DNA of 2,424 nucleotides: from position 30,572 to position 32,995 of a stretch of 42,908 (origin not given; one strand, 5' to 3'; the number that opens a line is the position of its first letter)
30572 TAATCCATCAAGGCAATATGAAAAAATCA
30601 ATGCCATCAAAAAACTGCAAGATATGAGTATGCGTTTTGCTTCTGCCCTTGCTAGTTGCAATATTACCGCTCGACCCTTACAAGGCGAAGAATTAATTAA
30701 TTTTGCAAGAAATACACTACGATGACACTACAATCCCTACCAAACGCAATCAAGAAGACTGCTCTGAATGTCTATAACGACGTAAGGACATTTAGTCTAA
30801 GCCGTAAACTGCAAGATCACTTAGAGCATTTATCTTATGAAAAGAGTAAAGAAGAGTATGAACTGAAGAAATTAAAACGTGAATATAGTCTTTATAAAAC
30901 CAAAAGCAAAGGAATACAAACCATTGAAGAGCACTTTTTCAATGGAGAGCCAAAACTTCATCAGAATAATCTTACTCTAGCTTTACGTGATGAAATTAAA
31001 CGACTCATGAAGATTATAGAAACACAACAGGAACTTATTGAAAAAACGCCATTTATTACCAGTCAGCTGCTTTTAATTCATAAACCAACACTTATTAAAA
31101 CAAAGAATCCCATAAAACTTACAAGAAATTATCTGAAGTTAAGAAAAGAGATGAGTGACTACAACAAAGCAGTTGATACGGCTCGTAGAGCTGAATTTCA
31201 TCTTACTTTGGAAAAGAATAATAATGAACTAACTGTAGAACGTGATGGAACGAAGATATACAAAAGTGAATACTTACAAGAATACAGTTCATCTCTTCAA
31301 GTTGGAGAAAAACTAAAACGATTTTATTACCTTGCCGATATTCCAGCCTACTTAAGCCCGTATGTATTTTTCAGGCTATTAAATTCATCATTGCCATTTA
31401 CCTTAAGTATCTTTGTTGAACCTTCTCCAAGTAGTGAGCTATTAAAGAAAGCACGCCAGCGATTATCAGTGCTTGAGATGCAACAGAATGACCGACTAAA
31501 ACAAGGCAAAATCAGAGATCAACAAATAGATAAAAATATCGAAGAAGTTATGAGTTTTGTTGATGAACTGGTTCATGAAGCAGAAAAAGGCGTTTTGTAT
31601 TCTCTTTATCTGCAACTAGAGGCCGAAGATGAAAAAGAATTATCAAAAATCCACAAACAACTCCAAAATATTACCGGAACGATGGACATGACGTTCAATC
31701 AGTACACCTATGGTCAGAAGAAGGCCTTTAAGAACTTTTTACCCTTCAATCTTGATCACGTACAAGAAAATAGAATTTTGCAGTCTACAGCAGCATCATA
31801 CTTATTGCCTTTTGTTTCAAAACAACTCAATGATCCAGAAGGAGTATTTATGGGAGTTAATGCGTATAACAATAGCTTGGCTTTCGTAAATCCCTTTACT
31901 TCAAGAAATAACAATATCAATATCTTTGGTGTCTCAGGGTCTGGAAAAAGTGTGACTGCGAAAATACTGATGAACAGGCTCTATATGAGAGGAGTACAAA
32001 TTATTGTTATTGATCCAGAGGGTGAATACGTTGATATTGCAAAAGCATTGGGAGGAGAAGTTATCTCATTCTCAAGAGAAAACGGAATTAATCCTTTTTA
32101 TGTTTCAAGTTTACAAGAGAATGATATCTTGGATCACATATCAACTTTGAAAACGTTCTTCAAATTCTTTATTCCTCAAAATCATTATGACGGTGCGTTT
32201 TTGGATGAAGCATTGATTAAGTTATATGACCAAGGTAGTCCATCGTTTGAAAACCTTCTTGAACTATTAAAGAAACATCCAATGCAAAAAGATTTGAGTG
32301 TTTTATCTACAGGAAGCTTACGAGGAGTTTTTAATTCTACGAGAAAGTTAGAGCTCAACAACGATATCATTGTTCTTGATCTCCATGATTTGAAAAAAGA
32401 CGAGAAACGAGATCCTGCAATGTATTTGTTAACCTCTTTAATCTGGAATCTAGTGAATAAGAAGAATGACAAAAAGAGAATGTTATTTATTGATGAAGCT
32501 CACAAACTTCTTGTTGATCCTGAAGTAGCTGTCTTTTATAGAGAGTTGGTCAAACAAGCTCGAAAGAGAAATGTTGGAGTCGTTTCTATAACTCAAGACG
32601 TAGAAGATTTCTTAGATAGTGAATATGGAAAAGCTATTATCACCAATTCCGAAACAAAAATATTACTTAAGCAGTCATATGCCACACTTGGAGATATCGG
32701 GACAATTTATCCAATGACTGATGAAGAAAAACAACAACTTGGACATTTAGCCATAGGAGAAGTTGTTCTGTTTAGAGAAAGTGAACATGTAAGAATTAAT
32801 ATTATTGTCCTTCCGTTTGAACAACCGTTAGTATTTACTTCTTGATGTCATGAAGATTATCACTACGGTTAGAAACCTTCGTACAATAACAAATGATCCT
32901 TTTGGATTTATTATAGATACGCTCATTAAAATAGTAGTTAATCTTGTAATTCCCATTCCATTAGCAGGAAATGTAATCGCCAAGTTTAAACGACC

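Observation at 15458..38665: About 23-kb AT-rich island with a complete-looking monoderm conjugation toolkit inserted in the 3' end of a yibE/F-like gene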

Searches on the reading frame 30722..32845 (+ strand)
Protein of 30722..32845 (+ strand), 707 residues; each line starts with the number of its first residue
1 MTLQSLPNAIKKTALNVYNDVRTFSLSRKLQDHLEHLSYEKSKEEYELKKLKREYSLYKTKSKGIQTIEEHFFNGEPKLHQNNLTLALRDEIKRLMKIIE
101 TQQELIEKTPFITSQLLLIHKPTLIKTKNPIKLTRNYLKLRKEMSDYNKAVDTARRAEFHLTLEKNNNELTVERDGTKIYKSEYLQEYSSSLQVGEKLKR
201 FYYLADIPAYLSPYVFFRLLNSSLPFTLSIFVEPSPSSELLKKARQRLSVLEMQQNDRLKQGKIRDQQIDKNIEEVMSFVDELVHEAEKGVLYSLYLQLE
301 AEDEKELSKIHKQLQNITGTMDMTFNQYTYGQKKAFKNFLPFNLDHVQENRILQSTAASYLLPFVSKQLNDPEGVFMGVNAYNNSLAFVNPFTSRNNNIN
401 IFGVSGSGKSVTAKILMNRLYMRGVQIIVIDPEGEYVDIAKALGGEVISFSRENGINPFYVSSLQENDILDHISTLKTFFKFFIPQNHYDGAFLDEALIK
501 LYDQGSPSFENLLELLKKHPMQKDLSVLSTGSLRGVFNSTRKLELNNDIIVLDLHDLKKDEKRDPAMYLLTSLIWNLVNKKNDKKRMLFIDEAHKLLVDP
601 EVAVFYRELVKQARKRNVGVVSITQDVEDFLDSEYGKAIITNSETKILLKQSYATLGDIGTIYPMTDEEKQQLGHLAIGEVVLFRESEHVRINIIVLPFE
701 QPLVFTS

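Call 8: search_protein_families(library=pfam, proteins=[window:30722-32845:+], max_evalue=0.01)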
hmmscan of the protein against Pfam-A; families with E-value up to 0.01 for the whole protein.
window:30722-32845:+ (707 aa): 11 families
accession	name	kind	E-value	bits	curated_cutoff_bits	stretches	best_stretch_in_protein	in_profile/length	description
PF19044.6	P-loop_TraG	-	9.2e-25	87.6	25.8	2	533-673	197-342/413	TraG P-loop domain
PF01935.23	DUF87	-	2.7e-13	51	23.2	1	401-478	28-114/220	Helicase HerA, central domain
PF12846.13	AAA_10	-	1.9e-12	47.3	27.5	1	395-639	20-295/362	AAA-like domain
PF13401.12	AAA_22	-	2.9e-06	28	27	0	397-438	6-49/130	AAA domain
PF10412.15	TrwB_AAD_bind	-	0.00013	21.4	20.5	1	394-438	13-57/387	Type IV secretion-system coupling protein DNA-binding domain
PF05872.18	HerA_C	-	0.0002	20.6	22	0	400-442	25-67/502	Helicase HerA-like C-terminal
PF13173.12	AAA_14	-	0.00032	21.1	27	1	545-660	28-115/129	AAA domain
PF20720.3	nSTAND3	-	0.0005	20.2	27.2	1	395-431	16-52/155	Novel STAND NTPase 3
PF00005.33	ABC_tran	-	0.0011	20.1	25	0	395-489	10-80/137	ABC transporter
PF00004.35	AAA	-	0.0022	18.9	21.2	0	401-428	3-30/131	ATPase family associated with various cellular activities (AAA)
PF09848.15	SLFN-g3_helicase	-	0.0055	16.5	24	0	560-600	54-97/354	Schlafen group 3, DNA/RNA helicase domain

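Call 19: find_homologous_proteins(query=window:30722-32842:+, max_evalue=1e-20)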
Query window:30722-32842:+ (707 aa): 867 proteins with E <= 1e-20 among 8000 candidates; the best 120 are listed.
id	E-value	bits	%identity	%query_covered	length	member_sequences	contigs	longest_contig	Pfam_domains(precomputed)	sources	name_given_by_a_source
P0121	0.0e+0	1547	100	100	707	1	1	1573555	PF19044.7,PF01935.24,PF13401.13,PF12846.14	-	-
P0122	0.0e+0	1451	92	100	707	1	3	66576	PF19044.7,PF01935.24,PF13401.13,PF12846.14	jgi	-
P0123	0.0e+0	1424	90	100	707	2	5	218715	PF19044.7,PF01935.24,PF13401.13,PF12846.14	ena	-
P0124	0.0e+0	1417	90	100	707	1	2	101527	PF13173.13,PF19044.7,PF01935.24,PF13401.13,PF12846.14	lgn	-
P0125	0.0e+0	1416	90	100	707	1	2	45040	PF19044.7,PF01935.24,PF13401.13,PF12846.14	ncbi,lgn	-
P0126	0.0e+0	1411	89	100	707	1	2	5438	PF19044.7,PF01935.24,PF13401.13,PF12846.14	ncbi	-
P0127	0.0e+0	1411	89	100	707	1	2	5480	PF19044.7,PF01935.24,PF13401.13,PF12846.14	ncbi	-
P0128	0.0e+0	1402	89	100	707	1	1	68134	PF19044.7,PF01935.24,PF13401.13,PF12846.14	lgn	-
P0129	0.0e+0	1394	88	100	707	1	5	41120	PF19044.7,PF01935.24,PF13401.13,PF12846.14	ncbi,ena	-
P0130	0.0e+0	1386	89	100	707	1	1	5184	PF19044.7,PF01935.24,PF13401.13,PF12846.14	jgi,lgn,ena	-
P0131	0.0e+0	1377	86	100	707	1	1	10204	PF19044.7,PF01935.24,PF13401.13,PF12846.14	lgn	-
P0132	0.0e+0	1363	86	100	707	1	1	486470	PF19044.7,PF01935.24,PF13401.13,PF12846.14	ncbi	-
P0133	0.0e+0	1361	86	100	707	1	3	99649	PF19044.7,PF01935.24,PF13401.13,PF12846.14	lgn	-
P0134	0.0e+0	1359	86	100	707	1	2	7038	PF19044.7,PF01935.24,PF13401.13,PF12846.14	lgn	-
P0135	0.0e+0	1356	86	100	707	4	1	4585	PF19044.7,PF01935.24,PF13401.13,PF12846.14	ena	-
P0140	0.0e+0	1331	84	100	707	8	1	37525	PF19044.7,PF01935.24,PF13401.13,PF12846.14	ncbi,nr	ncbi:MAG: DUF87 domain-containing protein [Candidatus Roizmanbacteria bacterium]|nr:DUF87 domain-con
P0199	0.0e+0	1134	72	99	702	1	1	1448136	PF19044.7,PF01935.24,PF05872.19,PF12846.14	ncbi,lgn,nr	ncbi:ATP-binding protein [Candidatus Roizmanbacteria bacterium]|nr:MAG: ATP-binding protein [Candida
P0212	0.0e+0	1121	71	99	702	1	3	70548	PF13173.13,PF19044.7,PF01935.24,PF12846.14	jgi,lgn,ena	-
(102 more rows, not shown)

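Call 20: find_encoding_contigs(protein=P0122, flank=10000, max_places=3)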
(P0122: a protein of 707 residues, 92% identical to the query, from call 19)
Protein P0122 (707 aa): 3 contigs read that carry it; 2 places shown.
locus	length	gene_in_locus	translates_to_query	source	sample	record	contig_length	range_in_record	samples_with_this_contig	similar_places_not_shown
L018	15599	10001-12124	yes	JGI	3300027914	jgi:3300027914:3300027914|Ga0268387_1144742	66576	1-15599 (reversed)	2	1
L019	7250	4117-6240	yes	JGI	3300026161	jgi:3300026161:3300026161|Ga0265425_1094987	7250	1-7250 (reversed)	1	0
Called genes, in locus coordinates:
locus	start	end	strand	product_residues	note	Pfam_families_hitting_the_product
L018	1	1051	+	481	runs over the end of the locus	PF12161:HsdM_N, PF02384:N6_Mtase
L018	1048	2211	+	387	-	PF01420:Methylase_S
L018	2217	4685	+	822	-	PF04313:HSDR_N (faint), PF04851:ResIII, PF00270:DEAD, PF18766:SWI2_SNF2, PF00271:Helicase_C (weak), PF08463:EcoEI_R_C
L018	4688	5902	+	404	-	-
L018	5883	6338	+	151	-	PF13470:PIN_3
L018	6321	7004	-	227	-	-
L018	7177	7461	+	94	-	PF04956:TrbC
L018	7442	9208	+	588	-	PF19590:TrbL_3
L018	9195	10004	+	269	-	-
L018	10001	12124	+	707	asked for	PF13401:AAA_22 (faint), PF01935:DUF87, PF12846:AAA_10 (weak), PF19044:P-loop_TraG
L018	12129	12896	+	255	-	PF01551:Peptidase_M23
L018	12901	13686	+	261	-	-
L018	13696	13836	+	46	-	-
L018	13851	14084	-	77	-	-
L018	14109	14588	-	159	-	PF13091:PLDc_2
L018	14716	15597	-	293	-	?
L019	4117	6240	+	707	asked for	PF13401:AAA_22 (faint), PF01935:DUF87, PF12846:AAA_10 (weak), PF19044:P-loop_TraG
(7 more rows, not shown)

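Call 21: find_encoding_contigs(protein=P0123, flank=10000, max_places=3)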
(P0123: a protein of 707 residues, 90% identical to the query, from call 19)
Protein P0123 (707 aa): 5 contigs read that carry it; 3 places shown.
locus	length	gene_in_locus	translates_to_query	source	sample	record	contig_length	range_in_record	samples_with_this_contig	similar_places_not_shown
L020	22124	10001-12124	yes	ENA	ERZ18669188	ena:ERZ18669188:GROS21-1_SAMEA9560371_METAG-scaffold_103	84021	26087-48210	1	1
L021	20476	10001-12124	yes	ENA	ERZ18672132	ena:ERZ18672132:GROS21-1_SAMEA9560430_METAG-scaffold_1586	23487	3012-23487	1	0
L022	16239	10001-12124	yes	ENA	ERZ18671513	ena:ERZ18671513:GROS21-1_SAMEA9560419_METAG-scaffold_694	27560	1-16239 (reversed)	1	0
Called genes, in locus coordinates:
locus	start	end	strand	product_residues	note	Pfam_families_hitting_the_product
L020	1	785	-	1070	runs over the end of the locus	-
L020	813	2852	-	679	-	PF07728:AAA_5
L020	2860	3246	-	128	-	-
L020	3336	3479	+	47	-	-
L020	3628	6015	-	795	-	-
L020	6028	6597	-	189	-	-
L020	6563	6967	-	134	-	-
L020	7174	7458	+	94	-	PF04956:TrbC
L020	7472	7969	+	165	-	-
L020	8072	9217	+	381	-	PF19590:TrbL_3 (faint)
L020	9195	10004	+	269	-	-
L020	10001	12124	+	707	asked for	PF01935:DUF87, PF12846:AAA_10 (weak), PF13401:AAA_22 (faint), PF19044:P-loop_TraG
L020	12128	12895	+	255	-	PF01551:Peptidase_M23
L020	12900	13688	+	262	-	-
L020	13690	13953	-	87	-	-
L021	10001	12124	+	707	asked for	PF01935:DUF87, PF12846:AAA_10 (weak), PF13401:AAA_22 (faint), PF19044:P-loop_TraG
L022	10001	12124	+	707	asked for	PF01935:DUF87, PF12846:AAA_10 (weak), PF13401:AAA_22 (faint), PF19044:P-loop_TraG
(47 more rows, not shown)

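Call 51: find_encoding_contigs(protein=P0212, flank=10000, max_places=2)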
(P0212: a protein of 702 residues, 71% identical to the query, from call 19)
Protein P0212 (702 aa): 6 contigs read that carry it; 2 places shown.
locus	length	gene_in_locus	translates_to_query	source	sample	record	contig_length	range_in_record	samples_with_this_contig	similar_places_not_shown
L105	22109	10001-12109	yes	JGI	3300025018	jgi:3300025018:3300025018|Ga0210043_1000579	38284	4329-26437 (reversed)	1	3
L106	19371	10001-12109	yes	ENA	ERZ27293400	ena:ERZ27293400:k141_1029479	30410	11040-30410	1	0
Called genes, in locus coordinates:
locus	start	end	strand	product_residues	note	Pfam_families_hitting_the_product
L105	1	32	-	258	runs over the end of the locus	-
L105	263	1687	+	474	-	PF08843:AbiEii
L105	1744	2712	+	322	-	PF14511:RE_EcoO109I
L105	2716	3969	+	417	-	PF00145:DNA_methylase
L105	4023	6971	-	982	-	PF02463:SMC_N (faint), PF13304:AAA_21 (faint)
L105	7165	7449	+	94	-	PF04956:TrbC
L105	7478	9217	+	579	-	-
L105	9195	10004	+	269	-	-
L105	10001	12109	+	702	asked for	PF01935:DUF87, PF12846:AAA_10 (weak), PF13173:AAA_14 (faint), PF19044:P-loop_TraG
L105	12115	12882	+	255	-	PF01551:Peptidase_M23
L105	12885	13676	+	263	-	-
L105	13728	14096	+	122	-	PF01022:HTH_5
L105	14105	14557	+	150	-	PF08534:Redoxin (weak), PF00085:Thioredoxin, PF13098:Thioredoxin_2 (weak)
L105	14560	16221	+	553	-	PF02683:DsbD_TM, PF13386:DsbD_2, PF11376:DUF3179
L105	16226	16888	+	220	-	PF09335:VTT_dom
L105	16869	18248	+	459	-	PF07992:Pyr_redox_2, PF00070:Pyr_redox (weak), PF02852:Pyr_redox_dim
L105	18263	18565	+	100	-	PF00462:Glutaredoxin, PF13417:GST_N_3 (weak)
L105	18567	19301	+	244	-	PF13098:Thioredoxin_2 (weak), PF13462:Thioredoxin_4, PF01323:DSBA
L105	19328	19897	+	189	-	PF03358:FMN_red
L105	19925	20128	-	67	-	-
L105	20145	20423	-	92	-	PF13091:PLDc_2 (weak)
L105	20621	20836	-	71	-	-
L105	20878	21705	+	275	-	-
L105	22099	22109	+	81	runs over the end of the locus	-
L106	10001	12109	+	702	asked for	PF01935:DUF87, PF12846:AAA_10 (weak), PF13173:AAA_14 (faint), PF19044:P-loop_TraG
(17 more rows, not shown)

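Call 52: find_encoding_contigs(protein=P0140, flank=10000, max_places=2)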
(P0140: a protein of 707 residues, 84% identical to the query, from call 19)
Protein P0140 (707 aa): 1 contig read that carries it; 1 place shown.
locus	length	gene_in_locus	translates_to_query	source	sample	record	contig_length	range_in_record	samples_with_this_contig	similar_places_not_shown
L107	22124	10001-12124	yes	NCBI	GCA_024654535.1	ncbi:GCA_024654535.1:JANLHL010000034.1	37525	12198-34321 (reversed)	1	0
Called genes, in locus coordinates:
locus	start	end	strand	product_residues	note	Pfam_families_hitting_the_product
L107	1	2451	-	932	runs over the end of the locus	PF04313:HSDR_N, PF04851:ResIII, PF00270:DEAD, PF18766:SWI2_SNF2, PF22679:T1R_D3-like, PF12008:EcoR124_C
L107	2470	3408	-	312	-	-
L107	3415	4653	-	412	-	PF01420:Methylase_S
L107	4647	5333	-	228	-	PF18734:HEPN_AbiU2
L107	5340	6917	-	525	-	PF12161:HsdM_N, PF02384:N6_Mtase, PF05175:MTS (weak)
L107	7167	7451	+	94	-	PF04956:TrbC (weak)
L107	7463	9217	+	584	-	PF19590:TrbL_3 (weak)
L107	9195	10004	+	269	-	-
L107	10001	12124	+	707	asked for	PF13401:AAA_22 (faint), PF01935:DUF87, PF12846:AAA_10 (weak), PF19044:P-loop_TraG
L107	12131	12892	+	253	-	PF01551:Peptidase_M23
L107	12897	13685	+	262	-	-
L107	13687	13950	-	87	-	-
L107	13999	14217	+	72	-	PF12844:HTH_19, PF13560:HTH_31 (weak), PF01381:HTH_3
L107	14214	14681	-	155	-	PF13091:PLDc_2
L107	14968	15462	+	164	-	PF06185:YecM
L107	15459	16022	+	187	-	-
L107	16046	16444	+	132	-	PF09945:DUF2177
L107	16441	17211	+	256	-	PF06966:DUF1295, PF02544:Steroid_dh, PF04191:PEMT (weak)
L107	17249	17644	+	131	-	PF03073:TspO_MBR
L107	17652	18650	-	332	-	PF07478:Dala_Dala_lig_C (faint), PF08443:RimK (weak)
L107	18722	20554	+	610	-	PF01411:tRNA-synt_2c, PF07973:tRNA_SAD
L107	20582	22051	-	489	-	PF13414:TPR_11 (faint), PF13428:TPR_14 (faint), PF13431:TPR_17 (faint), PF00515:TPR_1 (faint), PF07719:TPR_2 (faint), PF13181:TPR_8 (faint)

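Call 64: search_protein_families(library=ncbifam, proteins=[window:30722-32845:+], max_evalue=0.01)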
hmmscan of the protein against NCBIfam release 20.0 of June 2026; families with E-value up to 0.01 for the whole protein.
window:30722-32845:+ (707 aa): 19 families
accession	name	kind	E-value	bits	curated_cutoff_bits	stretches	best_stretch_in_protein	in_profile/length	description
NF045971.1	conju_CD1110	equivalog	1.1e-70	238.8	325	1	187-686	199-728/752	VirB4-like conjugal transfer ATPase, CD1110 family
NF045975.1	VirB4_plasma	equivalog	8.4e-70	235.5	590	2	38-525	185-660/894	Mbov_0397 family ICE element conjugal transfer ATPase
TIGR02746.1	TraC-F-type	equivalog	1.7e-45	155.2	567.05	1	30-672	64-732/800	type IV secretion system protein TraC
TIGR00929.1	VirB4_CagE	subfamily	2.3e-31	108.8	643.1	1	82-674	164-725/792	VirB4 family type IV secretion/conjugal transfer ATPase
NF010278.0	PRK13721.1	subfamily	5.2e-17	61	1177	2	535-664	637-774/874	type IV secretion system protein TraC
NF053655.1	CedD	equivalog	4.5e-16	58.6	600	1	398-648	223-476/527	DNA-translocating ATPase CedD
TIGR03783.1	Bac_Flav_CT_G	subfamily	3e-14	51.9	261.55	1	531-675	610-759/829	TraG family conjugative transposon ATPase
NF041017.1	DNA_import_CedB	equivalog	1.7e-12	46.8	700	1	270-631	151-520/590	DNA import protein CedB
NF010447.0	PRK13873.1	equivalog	2.3e-11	42.4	1020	1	512-672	566-725/815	conjugal transfer protein TrbE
TIGR03744.1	traC_PFL_4706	equivalog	9.1e-08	30.4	520.6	1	520-672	663-818/892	conjugative transfer ATPase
NF010427.0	PRK13853.1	equivalog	3.1e-05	22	957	1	543-652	588-695/789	type IV secretion system protein VirB4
NF010473.0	PRK13898.1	equivalog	5e-05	21.5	1050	1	530-655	589-714/801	type IV secretion system ATPase VirB4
NF010466.0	PRK13891.1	subfamily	7.4e-05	20.8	1322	1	566-676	669-779/852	conjugal transfer protein TrbE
TIGR03743.1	SXT_TraD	subfamily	0.00023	19.7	366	1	389-435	168-214/636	conjugative transfer system coupling protein TraD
NF045973.1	conju_CD1115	equivalog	0.00048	19.1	250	1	392-437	20-64/442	VirD4-like conjugal transfer protein, CD1115 family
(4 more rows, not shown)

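Call 83: search_protein_families(library=pfam, proteins=[L018:14719-15597:-, L105:20878-21702:+, L107:14968-15459:+], max_evalue=0.001)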
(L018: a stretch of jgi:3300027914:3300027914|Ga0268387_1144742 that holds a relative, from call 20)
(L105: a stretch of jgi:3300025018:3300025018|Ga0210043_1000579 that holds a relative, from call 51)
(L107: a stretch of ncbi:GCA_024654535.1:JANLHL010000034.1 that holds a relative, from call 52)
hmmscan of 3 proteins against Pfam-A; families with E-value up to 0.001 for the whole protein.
L018:14719-15597:- (293 aa): 1 family
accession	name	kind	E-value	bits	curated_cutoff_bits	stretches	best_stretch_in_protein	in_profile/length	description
PF13387.12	Lnb_N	-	7.4e-29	101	22.2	1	89-231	5-153/175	Lnb N-terminal periplasmic domain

L105:20878-21702:+ (275 aa): 1 family
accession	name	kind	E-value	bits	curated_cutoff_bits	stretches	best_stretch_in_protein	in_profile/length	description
PF18933.6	PsbP_2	-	9.4e-06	26.2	27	0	139-203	43-103/184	PsbP-like protein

L107:14968-15459:+ (164 aa): 1 family
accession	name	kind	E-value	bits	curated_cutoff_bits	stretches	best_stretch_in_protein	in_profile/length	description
PF06185.18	YecM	-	4.1e-25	89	25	1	2-130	5-133/180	YecM protein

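Call 92: find_encoding_contigs(protein=P0199, flank=10000, max_places=1)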
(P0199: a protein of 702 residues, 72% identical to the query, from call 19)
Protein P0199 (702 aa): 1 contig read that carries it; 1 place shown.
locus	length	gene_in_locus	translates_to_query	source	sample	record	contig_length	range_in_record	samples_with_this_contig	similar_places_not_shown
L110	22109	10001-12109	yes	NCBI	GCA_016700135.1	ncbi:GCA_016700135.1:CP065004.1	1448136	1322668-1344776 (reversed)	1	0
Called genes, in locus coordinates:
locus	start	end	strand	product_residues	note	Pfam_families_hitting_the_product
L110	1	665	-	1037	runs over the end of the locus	PF04851:ResIII, PF18766:SWI2_SNF2 (weak)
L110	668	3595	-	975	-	PF01555:N6_N4_Mtase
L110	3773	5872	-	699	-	PF07693:KAP_NTPase, PF13401:AAA_22 (faint)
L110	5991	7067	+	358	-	PF13384:HTH_23 (faint), PF13683:rve_3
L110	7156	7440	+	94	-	PF04956:TrbC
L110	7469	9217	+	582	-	PF04610:TrbL (weak)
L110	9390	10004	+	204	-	PF26593:TraC-like (weak)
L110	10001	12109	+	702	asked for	PF01935:DUF87, PF05872:HerA_C (faint), PF12846:AAA_10 (weak), PF19044:P-loop_TraG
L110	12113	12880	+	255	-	PF01551:Peptidase_M23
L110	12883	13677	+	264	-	-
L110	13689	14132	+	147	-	-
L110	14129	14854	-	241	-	PF00383:dCMP_cyt_deam_1, PF14437:MafB19-deam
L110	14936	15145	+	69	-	PF12844:HTH_19, PF13443:HTH_26 (weak), PF13560:HTH_31, PF01381:HTH_3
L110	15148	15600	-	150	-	PF13091:PLDc_2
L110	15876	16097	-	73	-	-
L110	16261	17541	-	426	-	PF13620:CarboxypepD_reg (faint)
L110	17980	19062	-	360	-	PF13384:HTH_23 (faint), PF13683:rve_3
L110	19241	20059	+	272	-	PF01063:Aminotran_4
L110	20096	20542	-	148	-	-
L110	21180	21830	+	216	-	PF21294:Polysacc_lyase_14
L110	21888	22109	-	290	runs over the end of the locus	PF13462:Thioredoxin_4, PF13098:Thioredoxin_2 (faint), PF01323:DSBA, PF13462:Thioredoxin_4, PF01323:DSBA (weak)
